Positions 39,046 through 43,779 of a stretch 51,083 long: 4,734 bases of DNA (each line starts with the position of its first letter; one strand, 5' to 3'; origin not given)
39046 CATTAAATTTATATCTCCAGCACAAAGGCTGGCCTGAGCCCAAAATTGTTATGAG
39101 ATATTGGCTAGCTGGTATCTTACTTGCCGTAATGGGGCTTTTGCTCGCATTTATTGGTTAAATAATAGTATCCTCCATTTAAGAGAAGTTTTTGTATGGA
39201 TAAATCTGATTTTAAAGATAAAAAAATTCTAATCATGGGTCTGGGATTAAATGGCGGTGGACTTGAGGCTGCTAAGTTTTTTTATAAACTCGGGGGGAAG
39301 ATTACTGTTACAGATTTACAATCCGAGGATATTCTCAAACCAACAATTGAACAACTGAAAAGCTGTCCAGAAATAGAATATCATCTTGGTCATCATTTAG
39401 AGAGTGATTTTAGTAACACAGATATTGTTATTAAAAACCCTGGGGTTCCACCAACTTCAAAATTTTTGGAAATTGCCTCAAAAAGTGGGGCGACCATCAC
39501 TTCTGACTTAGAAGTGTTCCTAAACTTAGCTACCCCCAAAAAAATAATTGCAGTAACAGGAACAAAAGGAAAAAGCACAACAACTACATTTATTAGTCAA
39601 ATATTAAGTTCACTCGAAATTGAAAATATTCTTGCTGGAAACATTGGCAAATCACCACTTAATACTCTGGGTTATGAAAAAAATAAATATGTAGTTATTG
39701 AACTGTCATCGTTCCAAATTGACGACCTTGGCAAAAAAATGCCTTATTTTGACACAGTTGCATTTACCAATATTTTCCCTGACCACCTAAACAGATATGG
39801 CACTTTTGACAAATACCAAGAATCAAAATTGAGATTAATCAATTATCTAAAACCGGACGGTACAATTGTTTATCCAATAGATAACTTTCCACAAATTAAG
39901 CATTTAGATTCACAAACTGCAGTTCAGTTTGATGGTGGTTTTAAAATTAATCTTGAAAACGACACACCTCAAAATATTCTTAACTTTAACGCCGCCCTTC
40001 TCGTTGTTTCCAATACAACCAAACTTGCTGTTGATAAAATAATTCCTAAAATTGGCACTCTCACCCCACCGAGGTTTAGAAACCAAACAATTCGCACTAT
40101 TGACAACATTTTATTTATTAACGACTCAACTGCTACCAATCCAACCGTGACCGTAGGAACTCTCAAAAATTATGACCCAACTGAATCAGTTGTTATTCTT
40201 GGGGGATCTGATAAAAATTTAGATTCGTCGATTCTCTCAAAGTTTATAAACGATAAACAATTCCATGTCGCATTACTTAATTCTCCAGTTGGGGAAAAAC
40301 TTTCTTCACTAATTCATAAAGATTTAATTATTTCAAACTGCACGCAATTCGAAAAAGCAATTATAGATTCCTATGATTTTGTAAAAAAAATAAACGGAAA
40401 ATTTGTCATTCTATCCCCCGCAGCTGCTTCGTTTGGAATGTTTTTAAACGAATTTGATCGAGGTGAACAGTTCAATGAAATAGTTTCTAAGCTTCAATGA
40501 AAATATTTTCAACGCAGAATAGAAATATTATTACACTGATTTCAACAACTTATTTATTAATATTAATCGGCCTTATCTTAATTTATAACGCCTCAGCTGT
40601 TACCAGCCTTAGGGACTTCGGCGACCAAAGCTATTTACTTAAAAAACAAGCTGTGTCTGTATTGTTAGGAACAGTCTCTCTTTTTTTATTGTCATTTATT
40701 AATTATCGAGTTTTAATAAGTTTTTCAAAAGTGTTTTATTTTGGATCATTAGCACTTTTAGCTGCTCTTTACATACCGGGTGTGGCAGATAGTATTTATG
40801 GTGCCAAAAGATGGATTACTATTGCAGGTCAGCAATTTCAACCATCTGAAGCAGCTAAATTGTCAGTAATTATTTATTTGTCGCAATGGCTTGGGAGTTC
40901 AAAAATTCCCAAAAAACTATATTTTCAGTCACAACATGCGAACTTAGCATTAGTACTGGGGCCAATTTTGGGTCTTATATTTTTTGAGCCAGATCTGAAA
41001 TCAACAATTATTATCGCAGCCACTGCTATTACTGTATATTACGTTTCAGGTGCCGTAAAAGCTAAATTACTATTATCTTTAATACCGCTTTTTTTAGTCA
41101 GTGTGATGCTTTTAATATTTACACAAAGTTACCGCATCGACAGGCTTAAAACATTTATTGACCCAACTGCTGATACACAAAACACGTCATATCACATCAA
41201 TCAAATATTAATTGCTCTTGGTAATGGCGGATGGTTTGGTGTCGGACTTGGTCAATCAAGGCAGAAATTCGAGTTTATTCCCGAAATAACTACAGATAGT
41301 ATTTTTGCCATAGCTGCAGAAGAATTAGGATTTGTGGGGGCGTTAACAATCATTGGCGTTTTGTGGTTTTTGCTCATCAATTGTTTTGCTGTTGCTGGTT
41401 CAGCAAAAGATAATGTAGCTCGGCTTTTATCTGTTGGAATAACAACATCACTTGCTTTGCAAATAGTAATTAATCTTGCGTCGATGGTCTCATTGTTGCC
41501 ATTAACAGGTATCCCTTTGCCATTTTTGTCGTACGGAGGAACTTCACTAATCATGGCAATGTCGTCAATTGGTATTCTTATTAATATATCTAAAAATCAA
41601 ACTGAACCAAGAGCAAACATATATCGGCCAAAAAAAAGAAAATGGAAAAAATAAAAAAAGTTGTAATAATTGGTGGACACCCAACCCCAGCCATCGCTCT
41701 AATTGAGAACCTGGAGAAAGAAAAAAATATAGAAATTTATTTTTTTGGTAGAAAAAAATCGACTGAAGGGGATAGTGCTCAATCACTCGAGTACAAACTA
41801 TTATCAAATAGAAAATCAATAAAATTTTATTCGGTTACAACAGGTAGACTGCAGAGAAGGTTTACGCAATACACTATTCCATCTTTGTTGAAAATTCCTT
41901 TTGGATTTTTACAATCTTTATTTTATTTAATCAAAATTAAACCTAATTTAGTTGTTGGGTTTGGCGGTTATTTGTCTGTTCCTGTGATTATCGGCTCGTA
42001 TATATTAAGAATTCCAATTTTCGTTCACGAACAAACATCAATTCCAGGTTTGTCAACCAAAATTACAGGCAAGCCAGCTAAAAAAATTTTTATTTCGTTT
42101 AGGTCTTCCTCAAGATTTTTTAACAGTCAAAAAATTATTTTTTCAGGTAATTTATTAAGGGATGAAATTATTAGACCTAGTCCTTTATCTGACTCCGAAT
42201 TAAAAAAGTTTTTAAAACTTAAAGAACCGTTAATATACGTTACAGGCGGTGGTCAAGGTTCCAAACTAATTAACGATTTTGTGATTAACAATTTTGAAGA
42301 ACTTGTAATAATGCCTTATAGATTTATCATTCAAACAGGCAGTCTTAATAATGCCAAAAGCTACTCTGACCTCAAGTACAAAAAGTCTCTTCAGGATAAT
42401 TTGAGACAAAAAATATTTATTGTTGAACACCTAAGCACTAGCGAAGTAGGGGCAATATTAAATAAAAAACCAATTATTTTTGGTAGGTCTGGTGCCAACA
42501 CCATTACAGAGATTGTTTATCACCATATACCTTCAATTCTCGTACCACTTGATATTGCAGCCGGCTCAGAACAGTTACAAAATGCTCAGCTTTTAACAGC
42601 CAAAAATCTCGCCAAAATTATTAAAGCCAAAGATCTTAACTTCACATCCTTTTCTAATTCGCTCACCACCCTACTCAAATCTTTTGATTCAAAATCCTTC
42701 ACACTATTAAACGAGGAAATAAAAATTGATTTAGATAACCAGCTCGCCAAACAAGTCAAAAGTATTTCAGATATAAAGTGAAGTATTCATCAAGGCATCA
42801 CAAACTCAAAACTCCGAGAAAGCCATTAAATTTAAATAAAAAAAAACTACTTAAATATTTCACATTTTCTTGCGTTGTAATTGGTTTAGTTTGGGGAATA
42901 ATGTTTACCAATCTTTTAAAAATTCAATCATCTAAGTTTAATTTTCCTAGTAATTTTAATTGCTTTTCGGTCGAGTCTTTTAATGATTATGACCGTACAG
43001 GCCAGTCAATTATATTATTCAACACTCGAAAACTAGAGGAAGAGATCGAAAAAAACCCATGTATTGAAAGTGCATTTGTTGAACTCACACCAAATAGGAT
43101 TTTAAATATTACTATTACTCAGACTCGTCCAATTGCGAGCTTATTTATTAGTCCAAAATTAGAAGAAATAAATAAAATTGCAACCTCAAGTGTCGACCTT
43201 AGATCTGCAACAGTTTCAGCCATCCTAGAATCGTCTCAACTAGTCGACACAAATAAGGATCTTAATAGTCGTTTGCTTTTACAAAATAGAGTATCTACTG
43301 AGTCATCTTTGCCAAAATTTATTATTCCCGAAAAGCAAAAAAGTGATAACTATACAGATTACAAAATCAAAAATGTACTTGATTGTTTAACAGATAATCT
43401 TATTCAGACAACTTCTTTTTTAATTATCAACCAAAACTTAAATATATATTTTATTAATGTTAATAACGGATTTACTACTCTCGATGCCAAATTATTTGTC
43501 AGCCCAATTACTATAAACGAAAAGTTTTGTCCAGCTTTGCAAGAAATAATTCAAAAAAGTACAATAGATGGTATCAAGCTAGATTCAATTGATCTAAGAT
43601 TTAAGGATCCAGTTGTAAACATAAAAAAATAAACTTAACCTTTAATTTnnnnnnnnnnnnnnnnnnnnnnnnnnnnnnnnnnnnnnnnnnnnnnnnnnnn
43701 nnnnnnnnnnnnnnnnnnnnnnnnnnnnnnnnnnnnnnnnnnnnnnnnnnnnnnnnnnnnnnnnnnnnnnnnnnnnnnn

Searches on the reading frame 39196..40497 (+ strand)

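Call 6: search_protein_families(library=pfam, proteins=[window:39196-40497:+], max_evalue=0.01)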
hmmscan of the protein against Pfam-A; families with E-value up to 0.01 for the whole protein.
window:39196-40497:+ (434 aa): 2 families
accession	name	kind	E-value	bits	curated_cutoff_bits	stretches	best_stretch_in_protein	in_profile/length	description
PF08245.18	Mur_ligase_M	-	3.7e-19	69.9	24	1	120-231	1-126/200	Mur ligase middle domain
PF21799.2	MurD-like_N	-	9.2e-10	39.1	27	1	9-102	1-87/88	Mur ligase MurD-like, N-terminal domain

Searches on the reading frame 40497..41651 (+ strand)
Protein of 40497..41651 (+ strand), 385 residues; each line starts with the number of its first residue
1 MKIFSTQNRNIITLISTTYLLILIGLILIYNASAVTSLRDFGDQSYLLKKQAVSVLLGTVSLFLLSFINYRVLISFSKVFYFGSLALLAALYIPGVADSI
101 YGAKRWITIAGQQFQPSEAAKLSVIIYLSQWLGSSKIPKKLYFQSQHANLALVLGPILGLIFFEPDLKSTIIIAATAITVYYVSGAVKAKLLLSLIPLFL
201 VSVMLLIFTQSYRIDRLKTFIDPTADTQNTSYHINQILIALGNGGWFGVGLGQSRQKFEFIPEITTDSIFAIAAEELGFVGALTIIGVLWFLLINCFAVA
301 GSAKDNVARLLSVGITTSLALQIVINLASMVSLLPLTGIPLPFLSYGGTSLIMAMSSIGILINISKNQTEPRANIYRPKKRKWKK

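Call 6: search_protein_families(library=pfam, proteins=[window:40497-41651:+], max_evalue=0.01)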
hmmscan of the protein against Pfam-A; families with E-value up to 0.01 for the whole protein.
window:40497-41651:+ (385 aa): 1 family
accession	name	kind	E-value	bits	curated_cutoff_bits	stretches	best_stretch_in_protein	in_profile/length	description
PF01098.24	FTSW_RODA_SPOVE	-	1.1e-89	301.4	26.4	1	15-369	5-355/356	Cell cycle protein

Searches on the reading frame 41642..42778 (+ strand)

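Call 6: search_protein_families(library=pfam, proteins=[window:41642-42778:+], max_evalue=0.01)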
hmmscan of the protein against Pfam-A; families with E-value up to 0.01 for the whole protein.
window:41642-42778:+ (379 aa): 3 families
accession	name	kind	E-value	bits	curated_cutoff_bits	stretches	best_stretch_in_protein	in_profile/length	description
PF03033.26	Glyco_transf_28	-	1.5e-23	83.9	26.2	1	11-151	9-139/139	Glycosyltransferase family 28 N-terminal domain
PF04101.22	Glyco_tran_28_C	-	4.1e-20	72.9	22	1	198-347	2-143/166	Glycosyltransferase family 28 C-terminal domain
PF08660.17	Alg14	-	1.5e-06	28.8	27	1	11-128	8-121/171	Oligosaccharide biosynthesis protein Alg14 like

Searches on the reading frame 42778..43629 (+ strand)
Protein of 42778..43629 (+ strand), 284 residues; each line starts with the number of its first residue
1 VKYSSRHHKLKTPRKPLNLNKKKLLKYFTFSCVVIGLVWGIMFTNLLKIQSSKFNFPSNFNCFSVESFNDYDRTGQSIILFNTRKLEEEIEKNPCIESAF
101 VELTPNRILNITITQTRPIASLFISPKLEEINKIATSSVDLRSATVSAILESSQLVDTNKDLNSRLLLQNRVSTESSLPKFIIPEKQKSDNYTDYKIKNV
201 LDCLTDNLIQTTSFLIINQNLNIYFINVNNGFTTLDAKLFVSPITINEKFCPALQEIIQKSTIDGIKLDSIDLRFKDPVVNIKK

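Call 6: search_protein_families(library=pfam, proteins=[window:42778-43629:+], max_evalue=0.01)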
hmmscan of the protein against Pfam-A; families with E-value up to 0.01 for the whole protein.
window:42778-43629:+ (284 aa): 1 family
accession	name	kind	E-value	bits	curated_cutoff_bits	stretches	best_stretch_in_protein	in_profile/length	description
PF08478.15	POTRA_1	-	0.0021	18.7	23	1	74-114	27-67/69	POTRA domain, FtsQ-type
